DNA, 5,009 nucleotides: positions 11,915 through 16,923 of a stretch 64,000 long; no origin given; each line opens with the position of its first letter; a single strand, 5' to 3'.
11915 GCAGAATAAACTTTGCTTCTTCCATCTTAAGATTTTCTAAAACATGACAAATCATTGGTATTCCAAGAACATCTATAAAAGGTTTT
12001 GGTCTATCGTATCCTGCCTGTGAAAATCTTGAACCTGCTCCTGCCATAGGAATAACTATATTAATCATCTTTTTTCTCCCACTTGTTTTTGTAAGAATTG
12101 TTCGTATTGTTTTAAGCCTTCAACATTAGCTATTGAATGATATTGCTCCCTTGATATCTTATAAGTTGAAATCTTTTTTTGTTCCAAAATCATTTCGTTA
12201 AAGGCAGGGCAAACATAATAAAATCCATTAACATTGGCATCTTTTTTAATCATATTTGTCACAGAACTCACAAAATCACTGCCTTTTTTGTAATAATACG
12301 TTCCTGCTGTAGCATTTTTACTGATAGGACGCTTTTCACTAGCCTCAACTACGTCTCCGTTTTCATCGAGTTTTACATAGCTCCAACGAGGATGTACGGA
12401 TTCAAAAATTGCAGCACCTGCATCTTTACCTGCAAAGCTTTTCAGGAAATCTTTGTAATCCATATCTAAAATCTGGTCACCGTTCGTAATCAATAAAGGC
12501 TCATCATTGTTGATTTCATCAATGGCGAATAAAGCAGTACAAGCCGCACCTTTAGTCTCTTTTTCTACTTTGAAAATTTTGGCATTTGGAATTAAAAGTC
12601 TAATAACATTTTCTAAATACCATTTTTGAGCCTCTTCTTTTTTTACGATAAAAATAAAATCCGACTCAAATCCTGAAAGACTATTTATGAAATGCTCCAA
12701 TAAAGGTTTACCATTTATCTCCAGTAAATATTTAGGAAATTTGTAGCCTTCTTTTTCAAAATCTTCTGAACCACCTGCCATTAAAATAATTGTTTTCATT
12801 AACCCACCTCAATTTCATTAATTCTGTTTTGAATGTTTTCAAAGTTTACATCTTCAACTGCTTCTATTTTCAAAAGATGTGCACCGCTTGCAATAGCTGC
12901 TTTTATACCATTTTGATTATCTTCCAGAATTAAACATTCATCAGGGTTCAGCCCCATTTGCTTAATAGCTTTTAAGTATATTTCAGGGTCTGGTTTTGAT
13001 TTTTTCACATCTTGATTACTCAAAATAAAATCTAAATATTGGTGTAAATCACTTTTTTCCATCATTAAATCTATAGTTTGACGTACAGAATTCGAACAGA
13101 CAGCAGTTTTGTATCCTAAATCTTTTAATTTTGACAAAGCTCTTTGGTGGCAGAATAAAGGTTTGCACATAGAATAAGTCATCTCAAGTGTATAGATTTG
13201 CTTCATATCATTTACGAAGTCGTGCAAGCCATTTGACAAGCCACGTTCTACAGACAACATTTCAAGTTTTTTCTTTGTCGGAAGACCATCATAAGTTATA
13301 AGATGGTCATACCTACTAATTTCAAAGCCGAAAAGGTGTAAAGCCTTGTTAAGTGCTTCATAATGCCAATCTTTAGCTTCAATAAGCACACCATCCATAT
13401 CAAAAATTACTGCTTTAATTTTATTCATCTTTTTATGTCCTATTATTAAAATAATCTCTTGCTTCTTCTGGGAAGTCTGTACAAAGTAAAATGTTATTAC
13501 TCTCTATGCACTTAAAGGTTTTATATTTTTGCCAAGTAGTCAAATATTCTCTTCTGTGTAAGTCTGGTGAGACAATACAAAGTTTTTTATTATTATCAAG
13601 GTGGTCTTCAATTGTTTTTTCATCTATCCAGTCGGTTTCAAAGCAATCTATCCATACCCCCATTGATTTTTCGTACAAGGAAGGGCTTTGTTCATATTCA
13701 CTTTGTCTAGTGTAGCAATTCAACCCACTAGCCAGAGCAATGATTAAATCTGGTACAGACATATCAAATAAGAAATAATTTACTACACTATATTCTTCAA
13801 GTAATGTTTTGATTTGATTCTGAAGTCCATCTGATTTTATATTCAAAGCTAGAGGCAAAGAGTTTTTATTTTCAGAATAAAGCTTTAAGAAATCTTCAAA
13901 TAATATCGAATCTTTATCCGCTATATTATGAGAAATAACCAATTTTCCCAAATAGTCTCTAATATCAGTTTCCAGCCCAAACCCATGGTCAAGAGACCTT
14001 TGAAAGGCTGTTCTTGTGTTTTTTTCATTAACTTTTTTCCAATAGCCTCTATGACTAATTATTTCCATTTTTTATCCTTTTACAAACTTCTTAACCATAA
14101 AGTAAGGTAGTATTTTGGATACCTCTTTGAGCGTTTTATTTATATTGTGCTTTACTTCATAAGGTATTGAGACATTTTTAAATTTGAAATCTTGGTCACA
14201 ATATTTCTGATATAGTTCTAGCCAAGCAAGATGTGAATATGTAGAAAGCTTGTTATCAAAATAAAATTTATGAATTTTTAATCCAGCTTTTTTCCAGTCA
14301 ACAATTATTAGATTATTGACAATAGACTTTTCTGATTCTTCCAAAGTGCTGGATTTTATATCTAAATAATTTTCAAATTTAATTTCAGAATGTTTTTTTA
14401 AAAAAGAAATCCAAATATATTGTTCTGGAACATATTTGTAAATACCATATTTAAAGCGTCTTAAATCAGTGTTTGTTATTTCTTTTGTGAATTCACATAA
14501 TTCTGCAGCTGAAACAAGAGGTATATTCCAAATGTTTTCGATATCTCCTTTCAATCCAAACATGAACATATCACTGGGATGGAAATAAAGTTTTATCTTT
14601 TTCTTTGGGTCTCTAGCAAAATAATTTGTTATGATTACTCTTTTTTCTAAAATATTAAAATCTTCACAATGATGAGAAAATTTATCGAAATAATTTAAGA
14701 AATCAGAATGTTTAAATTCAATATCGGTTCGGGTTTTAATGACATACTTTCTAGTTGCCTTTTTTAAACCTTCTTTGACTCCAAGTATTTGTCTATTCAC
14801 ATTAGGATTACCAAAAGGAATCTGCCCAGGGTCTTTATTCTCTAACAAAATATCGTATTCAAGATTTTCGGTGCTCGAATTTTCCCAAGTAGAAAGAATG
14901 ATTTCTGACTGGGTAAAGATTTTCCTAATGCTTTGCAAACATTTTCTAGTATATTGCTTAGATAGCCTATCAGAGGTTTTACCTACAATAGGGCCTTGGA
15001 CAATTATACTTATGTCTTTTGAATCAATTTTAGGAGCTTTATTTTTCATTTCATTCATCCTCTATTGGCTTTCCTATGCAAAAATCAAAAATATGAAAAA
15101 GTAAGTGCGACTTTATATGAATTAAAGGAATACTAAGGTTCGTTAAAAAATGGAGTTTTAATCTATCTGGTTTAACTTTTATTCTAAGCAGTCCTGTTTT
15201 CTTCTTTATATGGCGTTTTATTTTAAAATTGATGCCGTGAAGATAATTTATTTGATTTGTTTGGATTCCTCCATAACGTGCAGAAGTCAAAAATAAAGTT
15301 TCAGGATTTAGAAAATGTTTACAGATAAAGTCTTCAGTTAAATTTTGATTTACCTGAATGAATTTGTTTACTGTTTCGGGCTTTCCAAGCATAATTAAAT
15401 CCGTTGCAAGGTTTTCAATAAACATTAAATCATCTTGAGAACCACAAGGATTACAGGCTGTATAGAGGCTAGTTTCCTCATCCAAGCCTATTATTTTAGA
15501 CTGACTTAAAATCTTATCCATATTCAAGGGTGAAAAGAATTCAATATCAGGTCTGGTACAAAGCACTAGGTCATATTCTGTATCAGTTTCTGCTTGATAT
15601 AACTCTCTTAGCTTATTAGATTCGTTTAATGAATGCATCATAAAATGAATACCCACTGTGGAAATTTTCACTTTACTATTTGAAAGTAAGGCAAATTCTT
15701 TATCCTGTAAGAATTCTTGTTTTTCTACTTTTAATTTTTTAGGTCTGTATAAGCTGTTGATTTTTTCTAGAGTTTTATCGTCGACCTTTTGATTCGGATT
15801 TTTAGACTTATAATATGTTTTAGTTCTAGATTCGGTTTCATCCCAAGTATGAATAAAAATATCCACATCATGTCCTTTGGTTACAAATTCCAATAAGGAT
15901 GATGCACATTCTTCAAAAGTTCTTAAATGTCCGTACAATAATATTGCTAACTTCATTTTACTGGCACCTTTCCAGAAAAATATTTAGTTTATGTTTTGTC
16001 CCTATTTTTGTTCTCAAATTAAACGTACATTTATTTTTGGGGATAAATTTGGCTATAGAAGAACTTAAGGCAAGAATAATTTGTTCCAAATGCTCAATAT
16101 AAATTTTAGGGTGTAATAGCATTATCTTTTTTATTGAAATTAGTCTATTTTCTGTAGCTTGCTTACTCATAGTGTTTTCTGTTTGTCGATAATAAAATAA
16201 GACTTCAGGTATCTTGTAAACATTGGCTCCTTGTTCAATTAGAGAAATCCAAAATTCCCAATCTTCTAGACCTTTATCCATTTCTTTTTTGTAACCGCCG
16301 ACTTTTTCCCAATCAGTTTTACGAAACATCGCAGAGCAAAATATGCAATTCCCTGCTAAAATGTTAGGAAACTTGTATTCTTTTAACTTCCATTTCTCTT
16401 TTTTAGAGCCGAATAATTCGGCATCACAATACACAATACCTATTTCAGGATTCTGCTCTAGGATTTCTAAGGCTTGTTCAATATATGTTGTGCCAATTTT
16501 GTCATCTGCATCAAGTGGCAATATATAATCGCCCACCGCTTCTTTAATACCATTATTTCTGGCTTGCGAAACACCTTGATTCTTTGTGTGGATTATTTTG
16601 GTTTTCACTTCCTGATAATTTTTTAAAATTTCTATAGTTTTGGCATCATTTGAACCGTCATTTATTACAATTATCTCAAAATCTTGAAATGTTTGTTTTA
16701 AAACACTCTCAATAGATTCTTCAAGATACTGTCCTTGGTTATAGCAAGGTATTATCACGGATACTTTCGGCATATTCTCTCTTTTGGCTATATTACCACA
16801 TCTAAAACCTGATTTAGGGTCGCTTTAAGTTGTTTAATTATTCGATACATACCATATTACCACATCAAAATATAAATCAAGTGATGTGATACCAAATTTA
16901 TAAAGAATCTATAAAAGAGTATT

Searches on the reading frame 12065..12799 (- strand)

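Call 58: search_protein_families(library=pfam, proteins=[window:12065-12799:-], max_evalue=0.00001)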
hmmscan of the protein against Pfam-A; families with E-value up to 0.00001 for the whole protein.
window:12065-12799:- (244 aa): 2 families
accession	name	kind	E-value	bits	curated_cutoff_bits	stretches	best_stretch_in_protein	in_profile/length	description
PF00483.29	NTP_transferase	-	9.2e-11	42.2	21.2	1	18-173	17-183/245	Nucleotidyl transferase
PF12804.13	NTP_transf_3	-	9.8e-09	36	27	1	4-138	2-127/160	MobA-like NTP transferase domain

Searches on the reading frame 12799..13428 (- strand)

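Call 58: search_protein_families(library=pfam, proteins=[window:12799-13428:-], max_evalue=0.00001)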
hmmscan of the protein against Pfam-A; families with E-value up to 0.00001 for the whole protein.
window:12799-13428:- (209 aa): 2 families
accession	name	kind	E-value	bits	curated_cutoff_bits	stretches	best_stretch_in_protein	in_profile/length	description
PF13419.12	HAD_2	-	9.7e-35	120.7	23.8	1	7-185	1-175/178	Haloacid dehalogenase-like hydrolase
PF00702.32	Hydrolase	-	6.7e-27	95.6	26.4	1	4-182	1-191/191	haloacid dehalogenase-like hydrolase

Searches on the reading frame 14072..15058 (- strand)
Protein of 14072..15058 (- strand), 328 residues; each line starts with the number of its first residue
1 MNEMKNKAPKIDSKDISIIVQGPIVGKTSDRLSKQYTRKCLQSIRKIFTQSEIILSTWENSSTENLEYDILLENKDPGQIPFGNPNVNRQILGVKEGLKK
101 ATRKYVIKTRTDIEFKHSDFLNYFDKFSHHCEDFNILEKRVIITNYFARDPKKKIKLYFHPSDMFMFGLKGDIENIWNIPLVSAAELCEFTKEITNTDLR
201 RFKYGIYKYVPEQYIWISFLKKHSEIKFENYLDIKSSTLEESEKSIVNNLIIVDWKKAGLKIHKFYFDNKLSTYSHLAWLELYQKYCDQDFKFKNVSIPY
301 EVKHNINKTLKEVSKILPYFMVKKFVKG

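Call 59: search_protein_families(library=pfam, proteins=[window:14072-15058:-], max_evalue=0.00001)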
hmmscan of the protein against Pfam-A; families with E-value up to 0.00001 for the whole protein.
window:14072-15058:- (328 aa): 1 family
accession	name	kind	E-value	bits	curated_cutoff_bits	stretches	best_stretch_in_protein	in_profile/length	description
PF07507.16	WavE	-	1e-57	196.1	27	1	16-298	1-291/305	WavE lipopolysaccharide synthesis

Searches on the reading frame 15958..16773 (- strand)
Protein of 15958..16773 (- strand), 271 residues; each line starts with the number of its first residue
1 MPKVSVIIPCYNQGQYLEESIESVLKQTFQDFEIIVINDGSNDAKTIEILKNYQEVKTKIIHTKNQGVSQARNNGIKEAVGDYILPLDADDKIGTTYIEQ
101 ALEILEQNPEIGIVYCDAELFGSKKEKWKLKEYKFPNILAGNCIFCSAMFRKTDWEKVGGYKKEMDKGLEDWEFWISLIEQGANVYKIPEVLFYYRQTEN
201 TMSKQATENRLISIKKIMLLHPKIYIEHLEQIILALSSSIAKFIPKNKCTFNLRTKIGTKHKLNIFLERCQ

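Call 59: search_protein_families(library=pfam, proteins=[window:15958-16773:-], max_evalue=0.00001)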
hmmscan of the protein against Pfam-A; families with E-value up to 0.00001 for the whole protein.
window:15958-16773:- (271 aa): 3 families
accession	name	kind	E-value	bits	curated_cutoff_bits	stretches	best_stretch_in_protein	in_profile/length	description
PF00535.33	Glycos_transf_2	-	7.7e-34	117.5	23.3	1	5-150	1-159/168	Glycosyl transferase family 2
PF10111.15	Glyco_tranf_2_2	-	2.2e-19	70.5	27.3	1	5-200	1-221/276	Glycosyltransferase like family 2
PF13641.12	Glyco_tranf_2_3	-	3.7e-16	60.3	27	1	2-192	1-208/230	Glycosyltransferase like family 2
